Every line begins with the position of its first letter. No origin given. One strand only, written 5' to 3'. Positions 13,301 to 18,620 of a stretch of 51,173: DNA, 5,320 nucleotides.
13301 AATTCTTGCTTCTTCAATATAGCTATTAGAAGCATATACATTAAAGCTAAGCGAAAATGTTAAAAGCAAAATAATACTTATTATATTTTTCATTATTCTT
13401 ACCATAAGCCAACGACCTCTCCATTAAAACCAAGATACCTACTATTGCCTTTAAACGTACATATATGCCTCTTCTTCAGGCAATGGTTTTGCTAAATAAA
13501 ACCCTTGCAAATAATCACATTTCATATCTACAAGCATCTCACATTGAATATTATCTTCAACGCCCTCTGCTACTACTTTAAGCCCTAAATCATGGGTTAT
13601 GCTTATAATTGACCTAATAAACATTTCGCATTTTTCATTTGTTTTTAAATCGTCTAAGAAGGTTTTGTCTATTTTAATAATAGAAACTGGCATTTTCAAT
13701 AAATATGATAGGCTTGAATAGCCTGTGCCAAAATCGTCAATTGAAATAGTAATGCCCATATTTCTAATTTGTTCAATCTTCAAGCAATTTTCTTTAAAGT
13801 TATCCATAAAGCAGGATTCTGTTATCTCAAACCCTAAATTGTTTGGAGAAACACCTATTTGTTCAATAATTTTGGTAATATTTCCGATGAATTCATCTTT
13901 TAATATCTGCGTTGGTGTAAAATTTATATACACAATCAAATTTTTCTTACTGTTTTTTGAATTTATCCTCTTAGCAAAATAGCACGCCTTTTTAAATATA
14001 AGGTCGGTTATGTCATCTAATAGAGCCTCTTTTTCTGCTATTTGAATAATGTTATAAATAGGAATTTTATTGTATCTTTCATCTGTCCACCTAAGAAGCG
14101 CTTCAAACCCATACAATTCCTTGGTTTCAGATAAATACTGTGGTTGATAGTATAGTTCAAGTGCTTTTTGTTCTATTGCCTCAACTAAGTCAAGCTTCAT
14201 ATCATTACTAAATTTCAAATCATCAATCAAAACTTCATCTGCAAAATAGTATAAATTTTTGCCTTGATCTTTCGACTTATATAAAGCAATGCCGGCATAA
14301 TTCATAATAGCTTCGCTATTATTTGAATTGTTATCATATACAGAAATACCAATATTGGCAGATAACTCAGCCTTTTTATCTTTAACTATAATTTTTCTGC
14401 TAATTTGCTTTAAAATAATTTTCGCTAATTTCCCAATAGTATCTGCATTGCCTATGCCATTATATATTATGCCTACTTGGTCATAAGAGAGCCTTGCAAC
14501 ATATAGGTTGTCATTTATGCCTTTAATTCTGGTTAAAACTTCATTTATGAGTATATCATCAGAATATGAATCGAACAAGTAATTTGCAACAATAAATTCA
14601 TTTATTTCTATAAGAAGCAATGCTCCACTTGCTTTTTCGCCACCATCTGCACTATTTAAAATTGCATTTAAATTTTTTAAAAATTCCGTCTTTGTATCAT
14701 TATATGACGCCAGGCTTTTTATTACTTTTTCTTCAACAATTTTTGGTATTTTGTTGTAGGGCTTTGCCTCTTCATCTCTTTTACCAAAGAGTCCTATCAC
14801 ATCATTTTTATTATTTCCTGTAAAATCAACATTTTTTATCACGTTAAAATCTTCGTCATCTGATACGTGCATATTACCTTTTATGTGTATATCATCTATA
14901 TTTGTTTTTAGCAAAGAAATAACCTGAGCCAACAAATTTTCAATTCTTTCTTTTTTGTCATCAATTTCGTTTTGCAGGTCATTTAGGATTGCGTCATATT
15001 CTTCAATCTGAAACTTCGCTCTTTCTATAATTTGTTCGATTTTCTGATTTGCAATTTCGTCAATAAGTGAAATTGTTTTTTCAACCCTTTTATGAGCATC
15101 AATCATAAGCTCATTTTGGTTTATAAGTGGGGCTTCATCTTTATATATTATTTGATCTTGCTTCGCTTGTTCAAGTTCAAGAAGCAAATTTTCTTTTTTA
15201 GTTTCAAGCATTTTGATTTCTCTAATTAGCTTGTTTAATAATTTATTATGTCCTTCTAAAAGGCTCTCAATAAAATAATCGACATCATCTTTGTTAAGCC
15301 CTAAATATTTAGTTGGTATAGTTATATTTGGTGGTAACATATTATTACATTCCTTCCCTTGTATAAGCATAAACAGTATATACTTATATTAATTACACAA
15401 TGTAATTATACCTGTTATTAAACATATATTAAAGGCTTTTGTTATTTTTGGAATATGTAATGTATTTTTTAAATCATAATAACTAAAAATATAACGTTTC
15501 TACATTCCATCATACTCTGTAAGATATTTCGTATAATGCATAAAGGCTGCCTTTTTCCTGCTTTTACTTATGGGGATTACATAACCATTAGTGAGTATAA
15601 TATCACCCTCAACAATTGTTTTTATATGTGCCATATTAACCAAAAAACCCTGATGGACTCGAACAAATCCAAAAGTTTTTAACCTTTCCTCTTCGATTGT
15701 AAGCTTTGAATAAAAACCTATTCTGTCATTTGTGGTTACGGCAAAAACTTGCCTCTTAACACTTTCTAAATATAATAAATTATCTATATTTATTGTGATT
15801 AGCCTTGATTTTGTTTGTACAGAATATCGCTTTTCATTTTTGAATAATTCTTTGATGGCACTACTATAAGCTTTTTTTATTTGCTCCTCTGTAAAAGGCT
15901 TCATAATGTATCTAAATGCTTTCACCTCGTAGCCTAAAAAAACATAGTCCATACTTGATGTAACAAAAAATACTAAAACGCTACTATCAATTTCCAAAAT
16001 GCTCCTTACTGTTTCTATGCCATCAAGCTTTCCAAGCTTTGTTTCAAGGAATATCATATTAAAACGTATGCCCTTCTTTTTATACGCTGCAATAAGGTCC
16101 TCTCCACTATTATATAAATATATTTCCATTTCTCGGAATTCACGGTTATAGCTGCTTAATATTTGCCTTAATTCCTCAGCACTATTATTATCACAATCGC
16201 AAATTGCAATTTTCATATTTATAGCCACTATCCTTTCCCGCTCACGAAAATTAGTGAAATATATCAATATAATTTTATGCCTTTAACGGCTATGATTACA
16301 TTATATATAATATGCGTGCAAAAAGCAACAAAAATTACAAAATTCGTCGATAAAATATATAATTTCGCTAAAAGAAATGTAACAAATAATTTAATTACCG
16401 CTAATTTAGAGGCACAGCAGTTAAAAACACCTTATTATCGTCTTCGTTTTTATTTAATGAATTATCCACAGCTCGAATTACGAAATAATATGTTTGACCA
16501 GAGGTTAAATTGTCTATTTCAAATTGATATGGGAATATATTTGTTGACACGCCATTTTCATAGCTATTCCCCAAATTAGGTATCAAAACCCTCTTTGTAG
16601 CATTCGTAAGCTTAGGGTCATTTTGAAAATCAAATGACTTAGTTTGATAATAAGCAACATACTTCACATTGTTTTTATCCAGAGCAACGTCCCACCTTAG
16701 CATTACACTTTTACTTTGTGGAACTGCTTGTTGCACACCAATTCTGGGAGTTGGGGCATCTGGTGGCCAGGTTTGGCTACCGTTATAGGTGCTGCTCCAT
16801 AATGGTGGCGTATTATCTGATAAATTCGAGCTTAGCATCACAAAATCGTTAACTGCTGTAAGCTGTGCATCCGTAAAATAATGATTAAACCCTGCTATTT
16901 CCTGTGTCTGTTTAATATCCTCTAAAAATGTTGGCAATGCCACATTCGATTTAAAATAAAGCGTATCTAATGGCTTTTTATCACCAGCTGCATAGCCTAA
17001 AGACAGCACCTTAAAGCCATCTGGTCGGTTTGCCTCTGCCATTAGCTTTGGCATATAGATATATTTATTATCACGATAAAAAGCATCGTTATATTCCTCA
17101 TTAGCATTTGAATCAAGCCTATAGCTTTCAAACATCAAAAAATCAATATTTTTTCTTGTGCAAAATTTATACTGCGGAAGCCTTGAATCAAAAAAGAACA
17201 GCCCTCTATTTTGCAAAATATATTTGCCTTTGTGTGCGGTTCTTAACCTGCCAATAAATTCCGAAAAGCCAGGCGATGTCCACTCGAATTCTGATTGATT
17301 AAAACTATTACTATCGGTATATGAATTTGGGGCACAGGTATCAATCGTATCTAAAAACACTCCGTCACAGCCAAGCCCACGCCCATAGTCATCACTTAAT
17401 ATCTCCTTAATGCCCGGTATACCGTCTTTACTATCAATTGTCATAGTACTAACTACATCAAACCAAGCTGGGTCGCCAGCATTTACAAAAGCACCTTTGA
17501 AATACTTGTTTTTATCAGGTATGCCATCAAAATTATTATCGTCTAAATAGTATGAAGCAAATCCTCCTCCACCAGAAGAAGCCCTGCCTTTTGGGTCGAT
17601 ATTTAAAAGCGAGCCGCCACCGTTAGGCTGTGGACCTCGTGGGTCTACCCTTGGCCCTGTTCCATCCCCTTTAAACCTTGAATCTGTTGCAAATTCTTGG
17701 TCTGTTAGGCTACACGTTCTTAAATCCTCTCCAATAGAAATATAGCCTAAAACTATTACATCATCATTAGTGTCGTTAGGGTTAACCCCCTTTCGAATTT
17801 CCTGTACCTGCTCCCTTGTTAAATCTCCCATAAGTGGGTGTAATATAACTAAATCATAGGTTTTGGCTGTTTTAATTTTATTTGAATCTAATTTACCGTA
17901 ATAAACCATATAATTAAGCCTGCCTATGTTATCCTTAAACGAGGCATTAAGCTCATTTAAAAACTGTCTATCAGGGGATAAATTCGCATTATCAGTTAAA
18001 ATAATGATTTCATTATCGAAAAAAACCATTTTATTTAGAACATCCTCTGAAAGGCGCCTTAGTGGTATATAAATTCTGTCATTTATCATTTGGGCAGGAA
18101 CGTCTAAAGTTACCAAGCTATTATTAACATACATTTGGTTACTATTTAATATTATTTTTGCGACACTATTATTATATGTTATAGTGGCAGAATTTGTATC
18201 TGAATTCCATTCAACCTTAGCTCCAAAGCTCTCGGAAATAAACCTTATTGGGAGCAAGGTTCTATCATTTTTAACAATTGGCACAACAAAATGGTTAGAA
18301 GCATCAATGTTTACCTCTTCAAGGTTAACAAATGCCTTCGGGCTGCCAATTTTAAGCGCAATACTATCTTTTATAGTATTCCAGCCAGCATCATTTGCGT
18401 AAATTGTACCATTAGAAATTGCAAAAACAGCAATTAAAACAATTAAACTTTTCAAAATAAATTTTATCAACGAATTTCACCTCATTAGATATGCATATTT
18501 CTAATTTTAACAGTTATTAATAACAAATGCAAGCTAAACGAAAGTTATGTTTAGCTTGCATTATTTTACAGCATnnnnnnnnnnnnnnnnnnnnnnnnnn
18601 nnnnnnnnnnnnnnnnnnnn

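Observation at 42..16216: Non-canonical PelF-centred, c-di-GMP-wired envelope polysaccharide operon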

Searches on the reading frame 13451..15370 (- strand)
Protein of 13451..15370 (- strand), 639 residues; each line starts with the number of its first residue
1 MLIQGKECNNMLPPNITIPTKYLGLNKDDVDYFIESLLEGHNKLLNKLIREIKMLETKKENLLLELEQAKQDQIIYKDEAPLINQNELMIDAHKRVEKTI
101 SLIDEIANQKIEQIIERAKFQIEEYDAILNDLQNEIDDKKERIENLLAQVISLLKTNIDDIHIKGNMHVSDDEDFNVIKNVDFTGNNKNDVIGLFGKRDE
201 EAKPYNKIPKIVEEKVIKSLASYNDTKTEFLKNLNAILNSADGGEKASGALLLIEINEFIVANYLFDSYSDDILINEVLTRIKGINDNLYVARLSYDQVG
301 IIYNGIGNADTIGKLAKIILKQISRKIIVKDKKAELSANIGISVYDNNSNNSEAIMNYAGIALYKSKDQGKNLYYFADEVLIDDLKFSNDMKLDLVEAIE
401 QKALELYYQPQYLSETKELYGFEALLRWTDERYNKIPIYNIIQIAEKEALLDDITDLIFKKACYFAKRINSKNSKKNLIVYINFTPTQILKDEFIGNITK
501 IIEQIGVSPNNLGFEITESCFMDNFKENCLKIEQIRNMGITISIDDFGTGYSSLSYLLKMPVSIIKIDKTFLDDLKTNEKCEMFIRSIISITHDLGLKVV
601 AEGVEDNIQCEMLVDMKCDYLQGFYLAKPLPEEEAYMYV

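Call 5: search_protein_families(library=pfam, proteins=[window:13451-15370:-], max_evalue=0.01)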
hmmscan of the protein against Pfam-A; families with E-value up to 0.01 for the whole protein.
window:13451-15370:- (639 aa): 2 families
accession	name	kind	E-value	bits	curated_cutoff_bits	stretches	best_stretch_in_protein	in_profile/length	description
PF00563.25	EAL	-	1.2e-63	215.1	31.3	1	394-629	3-236/236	EAL domain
PF00990.26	GGDEF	-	1.9e-13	50.9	23.8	1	229-372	14-160/161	Diguanylate cyclase, GGDEF domain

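Call 7: search_protein_families(library=ncbifam, proteins=[window:13451-15370:-], max_evalue=0.1)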
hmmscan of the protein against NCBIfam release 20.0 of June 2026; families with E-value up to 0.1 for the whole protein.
window:13451-15370:- (639 aa): 25 families
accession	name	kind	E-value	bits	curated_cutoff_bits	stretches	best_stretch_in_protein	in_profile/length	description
NF045675.1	PhdiestaseDibA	equivalog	1.4e-77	261.5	980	1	244-634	230-620/623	phosphodiesterase DibA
NF008467.0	PRK11359.1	equivalog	4.8e-75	253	857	1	234-634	390-787/800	oxygen-sensing cyclic-di-GMP phosphodiesterase DosP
NF052458.1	PhdiestGepA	equivalog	7.6e-73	246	1200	1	237-634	439-836/840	phosphodiesterase GepA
NF053781.1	cdiGMPphdstlr2612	equivalog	1.6e-62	211.6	1600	1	230-634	854-1260/1268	Tlr1612 family c-di-GMP phosphodiesterase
NF007474.0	PRK10060.1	equivalog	6e-58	196.6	782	1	246-634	264-649/663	cyclic di-GMP phosphodiesterase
NF008807.1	PRK11829.1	equivalog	3e-57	194.2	733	1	246-634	270-657/670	biofilm formation regulator HmsP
NF007839.0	PRK10551.1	equivalog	6.1e-39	134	461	1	391-636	264-507/518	cyclic di-GMP phosphodiesterase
NF052596.1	RR_EAL_PvrR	equivalog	1.6e-35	122.6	580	1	392-633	144-383/398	response regulator cyclic di-GMP phosphodiesterase PvrR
NF007298.0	PRK09776.1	equivalog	3.3e-35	121.3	1135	1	227-631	695-1098/1111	diguanylate cyclase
NF052265.1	EAL_dom_RimA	equivalog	2.6e-23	82.6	430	1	459-631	62-235/248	S6 modification regulatory phosphodiesterase RimA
NF045673.1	c-di-GMPRcptLapD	equivalog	2.7e-23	82.2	1020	1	242-631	260-646/647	cyclic di-GMP receptor LapD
NF008281.1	PRK11059.1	equivalog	2.2e-21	75.8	663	1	234-630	239-630/633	RNase E specificity factor CsrD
NF051476.1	CDiGphdiTpdA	equivalog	2.7e-16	59.5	1000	1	456-626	400-567/570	cyclic di-GMP phosphodiesterase TpdA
NF007423.1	PRK09966.1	equivalog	2.4e-09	36.6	325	1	228-367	251-390/390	diguanylate cyclase DgcN/YfiN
NF051880.1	FlagAsmCDGMPTipF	equivalog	6.9e-09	35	600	1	396-630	154-394/421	flagella assembly cyclic-di-GMP phosphodiesterase TipF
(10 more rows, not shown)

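Call 8: search_protein_families(library=pfam, proteins=[window:13451-15370:-], max_evalue=10)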
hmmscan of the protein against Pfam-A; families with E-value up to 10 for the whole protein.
window:13451-15370:- (639 aa): 8 families
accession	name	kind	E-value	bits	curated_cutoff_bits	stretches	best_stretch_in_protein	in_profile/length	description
PF00563.25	EAL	-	1.2e-63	215.1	31.3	1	394-629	3-236/236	EAL domain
PF00990.26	GGDEF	-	1.9e-13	50.9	23.8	1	229-372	14-160/161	Diguanylate cyclase, GGDEF domain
PF05103.18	DivIVA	-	0.013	15.8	28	1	16-140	9-127/131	DivIVA protein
PF13767.11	DUF4168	-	0.28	12.7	25.8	1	52-135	12-88/95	Domain of unknown function (DUF4168)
PF03310.18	Cauli_DNA-bind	-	2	9.1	24.2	1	109-162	2-54/117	Caulimovirus DNA-binding protein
PF06785.16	UPF0242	-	3.5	8.1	33.5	0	53-150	93-180/194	Uncharacterised protein family (UPF0242) N-terminus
PF19174.5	DUF5856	-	6.2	8.4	34.6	0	98-161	19-83/94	Family of unknown function (DUF5856)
PF08287.16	DASH_Spc19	-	8.7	6.7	26.3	1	28-73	59-104/155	Spc19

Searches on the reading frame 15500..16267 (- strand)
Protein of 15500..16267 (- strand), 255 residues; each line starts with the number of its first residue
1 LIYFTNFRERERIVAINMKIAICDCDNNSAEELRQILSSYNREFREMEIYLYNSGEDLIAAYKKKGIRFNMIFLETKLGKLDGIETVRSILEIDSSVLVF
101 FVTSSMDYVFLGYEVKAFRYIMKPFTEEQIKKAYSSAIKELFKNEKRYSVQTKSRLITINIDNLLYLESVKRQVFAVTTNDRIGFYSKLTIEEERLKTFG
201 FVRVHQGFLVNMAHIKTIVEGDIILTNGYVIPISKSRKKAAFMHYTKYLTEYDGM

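Call 5: search_protein_families(library=pfam, proteins=[window:15500-16267:-], max_evalue=0.01)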
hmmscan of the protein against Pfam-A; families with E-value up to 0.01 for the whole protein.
window:15500-16267:- (255 aa): 2 families
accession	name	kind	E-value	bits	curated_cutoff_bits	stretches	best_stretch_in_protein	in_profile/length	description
PF04397.21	LytTR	-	4.7e-18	65.6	22.6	1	155-240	2-92/98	LytTr DNA-binding domain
PF00072.30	Response_reg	-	3.5e-11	43.7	30.2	1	20-133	1-109/111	Response regulator receiver domain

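Call 7: search_protein_families(library=ncbifam, proteins=[window:15500-16267:-], max_evalue=0.1)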
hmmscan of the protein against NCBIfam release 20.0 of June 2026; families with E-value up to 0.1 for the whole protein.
window:15500-16267:- (255 aa): 30 families (the best 25 are shown)
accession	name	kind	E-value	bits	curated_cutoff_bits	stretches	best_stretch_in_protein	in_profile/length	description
NF008677.0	PRK11697.1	equivalog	6.3e-17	61.7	246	1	18-235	2-225/238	two-component system response regulator BtsR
NF010684.1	PRK14084.1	equivalog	5e-13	49.4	375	2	68-146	46-124/254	response regulator transcription factor LytR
NF051850.1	RespRegRprY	equivalog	1e-10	41.4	370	1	17-141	4-123/234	response regulator transcription factor RprY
NF046049.1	quorum_RR_AgrA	equivalog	5.9e-09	35.8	400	1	18-221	1-216/238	quorum-sensing response regulator AgrA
NF045944.1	ResRegRpaBCyano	equivalog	9e-07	28.5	330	1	33-177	9-148/229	response regulator transcription factor RpaB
NF052313.1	T9SS_RR_PorX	equivalog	1.8e-06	27.1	300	1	45-163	23-143/513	T9SS response regulator signal transducer PorX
NF007982.1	PRK10710.1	equivalog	5.9e-06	26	380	1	34-179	20-158/235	envelope stress response regulator BaeR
NF006900.1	PRK09390.1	equivalog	9.7e-06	25.3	255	1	20-164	7-143/203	response regulator FixJ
NF006623.1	PRK09191.1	subfamily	3e-05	23.9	240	1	67-138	181-252/258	PhyR family response regulator anti-anti-sigma factor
NF040689.1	MtrAB_MtrA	equivalog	3.5e-05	23.3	300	1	22-134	3-109/219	MtrAB system response regulator MtrA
NF045991.1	RespRegCtrARhodob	equivalog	5.7e-05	23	350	1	18-162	1-137/224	response regulator transcription factor CtrA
NF008296.0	PRK11083.1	equivalog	5.7e-05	22.6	273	1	51-143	32-123/228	two-component system response regulator CreB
NF008469.0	PRK11361.1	equivalog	0.00017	20.4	714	1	20-137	7-119/461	acetoacetate metabolism transcriptional regulator AtoC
NF040534.1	resp_reg_YycF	equivalog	0.00042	19.6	340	1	40-148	18-125/231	response regulator YycF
NF007689.0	PRK10365.1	equivalog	0.00055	18.8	760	1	47-155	30-138/441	sigma-54-dependent response regulator transcription factor ZraR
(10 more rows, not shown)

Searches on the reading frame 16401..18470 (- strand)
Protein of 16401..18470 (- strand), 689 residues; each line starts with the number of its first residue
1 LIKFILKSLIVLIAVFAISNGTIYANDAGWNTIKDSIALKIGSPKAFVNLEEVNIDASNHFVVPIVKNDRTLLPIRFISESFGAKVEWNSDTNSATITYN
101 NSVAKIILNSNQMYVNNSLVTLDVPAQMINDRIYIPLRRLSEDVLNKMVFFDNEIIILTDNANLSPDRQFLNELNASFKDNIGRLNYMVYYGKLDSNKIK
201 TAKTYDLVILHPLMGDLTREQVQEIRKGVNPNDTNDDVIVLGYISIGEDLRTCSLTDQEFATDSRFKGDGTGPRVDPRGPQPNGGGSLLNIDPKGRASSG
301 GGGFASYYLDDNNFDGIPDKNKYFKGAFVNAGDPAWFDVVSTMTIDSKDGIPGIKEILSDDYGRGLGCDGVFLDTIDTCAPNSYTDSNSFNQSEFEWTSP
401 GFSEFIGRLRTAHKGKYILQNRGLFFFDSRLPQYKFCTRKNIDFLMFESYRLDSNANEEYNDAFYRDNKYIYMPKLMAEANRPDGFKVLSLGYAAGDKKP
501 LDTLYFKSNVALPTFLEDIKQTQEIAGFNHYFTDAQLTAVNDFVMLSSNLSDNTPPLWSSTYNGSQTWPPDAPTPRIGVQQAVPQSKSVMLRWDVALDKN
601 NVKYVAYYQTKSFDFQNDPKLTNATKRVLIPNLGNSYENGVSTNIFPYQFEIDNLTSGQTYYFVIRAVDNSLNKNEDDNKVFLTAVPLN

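Call 5: search_protein_families(library=pfam, proteins=[window:16401-18470:-], max_evalue=0.01)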
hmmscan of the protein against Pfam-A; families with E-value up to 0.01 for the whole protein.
window:16401-18470:- (689 aa): 2 families
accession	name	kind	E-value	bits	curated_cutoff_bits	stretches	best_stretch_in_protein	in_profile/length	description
PF07833.16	Cu_amine_oxidN1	-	1e-27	96.6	24.2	1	58-153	7-101/108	Copper amine oxidase N-terminal domain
PF16656.11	Pur_ac_phosph_N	-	0.0018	19.3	30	1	583-669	8-82/93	Purple acid Phosphatase, N-terminal domain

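Call 7: search_protein_families(library=ncbifam, proteins=[window:16401-18470:-], max_evalue=0.1)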
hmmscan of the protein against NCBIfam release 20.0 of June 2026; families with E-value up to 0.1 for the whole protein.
window:16401-18470:- (689 aa): 1 family
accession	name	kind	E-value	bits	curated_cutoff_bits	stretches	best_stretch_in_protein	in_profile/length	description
NF011285.0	PRK14696.1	equivalog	0.0004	18.6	1278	1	68-136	33-101/757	primary-amine oxidase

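Call 8: search_protein_families(library=pfam, proteins=[window:16401-18470:-], max_evalue=10)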
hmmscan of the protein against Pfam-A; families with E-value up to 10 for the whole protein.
window:16401-18470:- (689 aa): 5 families
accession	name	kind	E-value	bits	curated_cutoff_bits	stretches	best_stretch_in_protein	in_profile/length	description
PF07833.16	Cu_amine_oxidN1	-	1e-27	96.6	24.2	1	58-153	7-101/108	Copper amine oxidase N-terminal domain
PF16656.11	Pur_ac_phosph_N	-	0.0018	19.3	30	1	583-669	8-82/93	Purple acid Phosphatase, N-terminal domain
PF00041.27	fn3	-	0.02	15.6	25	1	578-670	5-71/84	Fibronectin type III domain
PF25814.1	fn3_SORL1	-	0.051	14.1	27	1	581-633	11-59/90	SORL1-like, fn3 domain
PF05846.17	Chordopox_A15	-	0.21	12.2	25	1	589-632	10-53/90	Chordopoxvirus A15 protein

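Call 11: search_solved_structures(query=window:16401-18470:-, max_evalue=1)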
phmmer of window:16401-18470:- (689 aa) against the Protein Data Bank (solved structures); distinct sequences matched with E-value up to 1: 0.
